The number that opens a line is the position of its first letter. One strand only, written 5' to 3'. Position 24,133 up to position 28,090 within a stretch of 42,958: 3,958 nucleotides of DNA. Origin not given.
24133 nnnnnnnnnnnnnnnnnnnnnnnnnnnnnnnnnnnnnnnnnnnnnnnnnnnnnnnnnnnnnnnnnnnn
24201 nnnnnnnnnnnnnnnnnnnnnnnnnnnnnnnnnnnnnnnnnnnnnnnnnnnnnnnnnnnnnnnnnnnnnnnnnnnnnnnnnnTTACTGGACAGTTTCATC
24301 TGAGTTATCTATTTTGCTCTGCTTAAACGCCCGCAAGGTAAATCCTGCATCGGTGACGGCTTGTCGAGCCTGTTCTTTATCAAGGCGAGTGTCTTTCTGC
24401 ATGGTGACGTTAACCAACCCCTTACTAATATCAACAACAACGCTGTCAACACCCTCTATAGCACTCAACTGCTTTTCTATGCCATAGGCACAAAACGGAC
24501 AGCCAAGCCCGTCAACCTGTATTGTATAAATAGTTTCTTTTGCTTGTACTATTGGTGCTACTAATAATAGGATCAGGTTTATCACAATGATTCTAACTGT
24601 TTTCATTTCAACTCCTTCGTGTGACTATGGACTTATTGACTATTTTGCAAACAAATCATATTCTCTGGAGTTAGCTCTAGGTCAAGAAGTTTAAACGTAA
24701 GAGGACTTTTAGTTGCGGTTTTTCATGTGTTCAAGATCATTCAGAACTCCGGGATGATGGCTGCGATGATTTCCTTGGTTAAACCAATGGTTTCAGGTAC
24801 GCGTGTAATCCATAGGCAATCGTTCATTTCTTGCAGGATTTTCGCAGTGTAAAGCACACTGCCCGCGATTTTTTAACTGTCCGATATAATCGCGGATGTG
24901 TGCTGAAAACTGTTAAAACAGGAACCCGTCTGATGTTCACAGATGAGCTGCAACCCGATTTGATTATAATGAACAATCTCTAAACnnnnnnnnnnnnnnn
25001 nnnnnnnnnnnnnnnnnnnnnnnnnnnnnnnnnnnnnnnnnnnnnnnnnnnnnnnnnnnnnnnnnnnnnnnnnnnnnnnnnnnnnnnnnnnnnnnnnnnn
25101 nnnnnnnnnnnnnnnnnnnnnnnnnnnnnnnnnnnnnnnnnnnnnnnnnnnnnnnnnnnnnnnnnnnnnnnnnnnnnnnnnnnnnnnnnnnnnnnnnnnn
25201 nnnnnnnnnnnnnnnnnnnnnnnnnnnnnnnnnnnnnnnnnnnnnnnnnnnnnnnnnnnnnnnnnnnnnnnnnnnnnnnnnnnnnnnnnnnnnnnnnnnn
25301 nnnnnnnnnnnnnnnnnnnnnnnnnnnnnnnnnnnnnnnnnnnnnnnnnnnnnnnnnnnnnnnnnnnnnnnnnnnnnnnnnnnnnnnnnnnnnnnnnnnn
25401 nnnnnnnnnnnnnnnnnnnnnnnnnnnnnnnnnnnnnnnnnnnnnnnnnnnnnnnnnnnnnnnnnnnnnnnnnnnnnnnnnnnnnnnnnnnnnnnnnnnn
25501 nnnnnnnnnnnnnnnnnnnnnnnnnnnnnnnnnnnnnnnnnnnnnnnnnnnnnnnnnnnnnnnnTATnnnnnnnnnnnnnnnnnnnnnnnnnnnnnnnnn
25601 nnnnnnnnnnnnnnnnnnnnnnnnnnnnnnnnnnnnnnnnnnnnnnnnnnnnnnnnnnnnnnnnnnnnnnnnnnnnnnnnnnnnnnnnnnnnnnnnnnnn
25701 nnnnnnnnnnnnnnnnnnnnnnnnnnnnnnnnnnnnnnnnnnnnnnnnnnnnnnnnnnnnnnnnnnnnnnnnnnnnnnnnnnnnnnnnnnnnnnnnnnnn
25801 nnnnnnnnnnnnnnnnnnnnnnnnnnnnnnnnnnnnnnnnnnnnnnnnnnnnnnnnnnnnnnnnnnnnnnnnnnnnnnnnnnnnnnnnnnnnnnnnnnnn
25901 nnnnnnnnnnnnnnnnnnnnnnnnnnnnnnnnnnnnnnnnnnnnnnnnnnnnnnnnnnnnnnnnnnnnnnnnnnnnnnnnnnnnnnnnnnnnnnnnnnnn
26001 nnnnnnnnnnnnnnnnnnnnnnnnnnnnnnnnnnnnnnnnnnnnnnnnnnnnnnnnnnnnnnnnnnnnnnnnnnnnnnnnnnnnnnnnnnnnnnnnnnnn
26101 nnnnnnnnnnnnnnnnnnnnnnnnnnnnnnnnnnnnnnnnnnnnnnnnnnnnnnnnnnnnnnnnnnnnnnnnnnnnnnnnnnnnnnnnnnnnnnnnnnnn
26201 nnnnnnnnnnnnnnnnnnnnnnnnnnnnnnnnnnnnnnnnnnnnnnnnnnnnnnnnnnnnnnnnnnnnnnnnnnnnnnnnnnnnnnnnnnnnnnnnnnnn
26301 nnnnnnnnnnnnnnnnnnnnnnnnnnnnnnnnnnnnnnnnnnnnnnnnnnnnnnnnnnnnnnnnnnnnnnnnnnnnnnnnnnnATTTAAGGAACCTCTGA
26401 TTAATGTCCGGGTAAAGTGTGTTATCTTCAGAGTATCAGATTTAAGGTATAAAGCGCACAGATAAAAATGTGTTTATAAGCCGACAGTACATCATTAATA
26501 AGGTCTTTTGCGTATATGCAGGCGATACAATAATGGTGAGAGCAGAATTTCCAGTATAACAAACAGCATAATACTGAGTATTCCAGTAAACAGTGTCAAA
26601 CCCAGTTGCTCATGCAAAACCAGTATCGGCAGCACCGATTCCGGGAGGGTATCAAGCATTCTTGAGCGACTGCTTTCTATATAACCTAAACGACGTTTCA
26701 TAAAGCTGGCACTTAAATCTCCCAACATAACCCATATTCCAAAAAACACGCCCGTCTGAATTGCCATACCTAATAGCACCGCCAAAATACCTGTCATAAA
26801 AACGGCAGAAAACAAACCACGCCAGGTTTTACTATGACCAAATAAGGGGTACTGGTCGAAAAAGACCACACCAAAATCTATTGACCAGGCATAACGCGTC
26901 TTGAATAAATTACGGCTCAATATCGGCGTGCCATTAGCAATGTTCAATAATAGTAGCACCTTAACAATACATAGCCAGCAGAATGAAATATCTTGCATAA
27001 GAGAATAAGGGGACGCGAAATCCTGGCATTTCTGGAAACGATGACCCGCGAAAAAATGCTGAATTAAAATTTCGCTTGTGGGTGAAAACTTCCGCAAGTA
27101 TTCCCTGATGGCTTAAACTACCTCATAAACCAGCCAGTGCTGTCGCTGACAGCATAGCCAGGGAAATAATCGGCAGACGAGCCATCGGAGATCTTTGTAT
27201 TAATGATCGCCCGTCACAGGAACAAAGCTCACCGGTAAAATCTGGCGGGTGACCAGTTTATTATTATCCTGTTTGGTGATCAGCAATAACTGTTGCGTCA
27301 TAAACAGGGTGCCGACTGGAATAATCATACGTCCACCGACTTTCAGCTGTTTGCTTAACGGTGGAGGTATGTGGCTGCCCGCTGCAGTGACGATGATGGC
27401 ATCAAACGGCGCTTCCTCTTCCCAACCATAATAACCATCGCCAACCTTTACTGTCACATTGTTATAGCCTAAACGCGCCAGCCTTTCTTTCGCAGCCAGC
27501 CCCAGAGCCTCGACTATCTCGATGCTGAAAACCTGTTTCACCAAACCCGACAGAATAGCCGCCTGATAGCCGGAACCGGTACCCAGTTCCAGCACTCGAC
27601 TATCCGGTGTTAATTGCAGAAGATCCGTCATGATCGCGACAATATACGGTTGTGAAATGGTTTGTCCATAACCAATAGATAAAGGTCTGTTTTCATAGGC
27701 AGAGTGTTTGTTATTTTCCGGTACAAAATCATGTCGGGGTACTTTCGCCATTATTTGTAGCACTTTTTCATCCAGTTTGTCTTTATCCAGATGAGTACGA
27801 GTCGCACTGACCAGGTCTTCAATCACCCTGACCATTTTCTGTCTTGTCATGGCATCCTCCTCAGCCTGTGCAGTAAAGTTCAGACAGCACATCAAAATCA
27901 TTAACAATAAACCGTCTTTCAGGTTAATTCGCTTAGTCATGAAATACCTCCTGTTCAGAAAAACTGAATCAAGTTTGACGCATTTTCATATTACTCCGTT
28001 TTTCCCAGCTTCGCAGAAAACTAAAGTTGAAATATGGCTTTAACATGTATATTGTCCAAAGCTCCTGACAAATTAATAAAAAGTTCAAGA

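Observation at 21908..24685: MerR-controlled operon of unusual composition: periplasmic HMA protein, OM beta-barrel, NHL propeller and MerR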

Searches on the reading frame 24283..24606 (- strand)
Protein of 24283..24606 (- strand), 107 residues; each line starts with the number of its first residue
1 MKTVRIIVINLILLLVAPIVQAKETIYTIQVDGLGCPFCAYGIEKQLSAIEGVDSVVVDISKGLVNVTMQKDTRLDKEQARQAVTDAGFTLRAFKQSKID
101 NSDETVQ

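Call 3: search_protein_families(library=pfam, proteins=[window:24283-24606:-], max_evalue=0.01)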
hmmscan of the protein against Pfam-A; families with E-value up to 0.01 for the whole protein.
window:24283-24606:- (107 aa): 2 families
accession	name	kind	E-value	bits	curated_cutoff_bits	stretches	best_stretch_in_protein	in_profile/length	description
PF00403.32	HMA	-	5e-11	43.3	24.8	1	28-89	1-61/62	Heavy-metal-associated domain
PF00873.25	ACR_tran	-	0.0064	14.7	28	1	42-86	64-108/1021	AcrB/AcrD/AcrF family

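Call 4: search_protein_families(library=ncbifam, proteins=[window:24283-24606:-], max_evalue=0.01)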
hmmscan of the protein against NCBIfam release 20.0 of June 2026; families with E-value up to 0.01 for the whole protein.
window:24283-24606:- (107 aa): 14 families
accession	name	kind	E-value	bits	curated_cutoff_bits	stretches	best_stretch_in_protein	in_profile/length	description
NF033795.1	chaper_CopZ_Bs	exception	1.8e-11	44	91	1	28-90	3-64/66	copper chaperone CopZ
TIGR00003.1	TIGR00003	subfamily_domain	5e-10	39.5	62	1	28-90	3-64/66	copper ion binding protein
NF033781.1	chaper_CopP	exception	2e-09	37.4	112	1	28-91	3-64/65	copper-binding metallochaperone CopP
NF033794.2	chaper_CopZ_Eh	exception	9.9e-09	35.2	95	1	28-90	3-64/68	copper chaperone CopZ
NF047957.1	CopZ_AFE_1862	equivalog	1.4e-08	35.1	85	1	28-90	2-60/62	CopZ family metallochaperone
TIGR02052.1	MerP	equivalog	1.9e-08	34.7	92.55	1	7-90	6-87/92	mercury resistance system periplasmic binding protein MerP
NF008262.1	PRK11033.1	equivalog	9.2e-08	31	1005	1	22-104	38-117/731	zinc/cadmium/mercury/lead-transporting ATPase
NF033775.1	P_type_ZntA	exception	3.3e-07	29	1240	1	22-99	45-119/732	Zn(II)/Cd(II)/Pb(II) translocating P-type ATPase ZntA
NF010311.1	PRK13748.1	subfamily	1.6e-06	27.3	600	1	28-103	2-75/560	mercury(II) reductase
NF045683.1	MerT_CopZ_Se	exception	2.8e-06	27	375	1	23-90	160-226/235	MerT/CopZ fusion-like heavy metal transport selenoprotein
NF041115.1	UxxU_metal_bind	equivalog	4.1e-06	26.8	95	1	28-90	7-68/74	metal-binding (seleno)protein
NF033556.1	MerTP_fusion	equivalog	1.2e-05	25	180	1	24-90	119-184/186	mercuric transport protein MerTP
NF047536.1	Cu_chaper_CsoZ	equivalog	0.00053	20.4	77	1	32-89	8-63/66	putative copper chaperone CsoZ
NF033553.1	MerP_Gpos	exception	0.0044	16.9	110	1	27-90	47-110/112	mercury resistance system substrate-binding protein MerP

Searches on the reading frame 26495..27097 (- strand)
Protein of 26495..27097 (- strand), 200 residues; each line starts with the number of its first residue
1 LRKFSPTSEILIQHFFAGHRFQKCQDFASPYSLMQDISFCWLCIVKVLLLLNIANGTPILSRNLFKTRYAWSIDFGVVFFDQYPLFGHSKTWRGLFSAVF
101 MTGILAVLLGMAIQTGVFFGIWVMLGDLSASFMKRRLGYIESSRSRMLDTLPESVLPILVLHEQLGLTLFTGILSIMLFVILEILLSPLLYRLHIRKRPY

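Call 68: search_protein_families(library=pfam, proteins=[window:26495-27097:-], max_evalue=0.00001)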
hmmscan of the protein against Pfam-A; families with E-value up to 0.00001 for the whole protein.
window:26495-27097:- (200 aa): 1 family
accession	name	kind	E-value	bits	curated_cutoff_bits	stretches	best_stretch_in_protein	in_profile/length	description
PF01864.22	CarS-like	-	2.7e-11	44.2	22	1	72-200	30-175/175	CDP-archaeol synthase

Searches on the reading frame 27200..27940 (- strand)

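Call 68: search_protein_families(library=pfam, proteins=[window:27200-27940:-], max_evalue=0.00001)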
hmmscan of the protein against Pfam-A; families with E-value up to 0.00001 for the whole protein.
window:27200-27940:- (246 aa): 4 families
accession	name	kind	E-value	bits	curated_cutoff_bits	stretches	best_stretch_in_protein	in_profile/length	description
PF01135.25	PCMT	-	4.4e-66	223.1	20.3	1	56-244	17-207/210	Protein-L-isoaspartate(D-aspartate) O-methyltransferase (PCMT)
PF13649.12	Methyltransf_25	-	4.9e-07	30.8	27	1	116-194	1-80/97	Methyltransferase domain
PF00398.26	RrnaAD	-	2e-06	27.6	24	1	103-174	21-89/263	Ribosomal RNA adenine dimethylase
PF13847.12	Methyltransf_31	-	3.2e-06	27.3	27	1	112-192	3-88/145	Methyltransferase domain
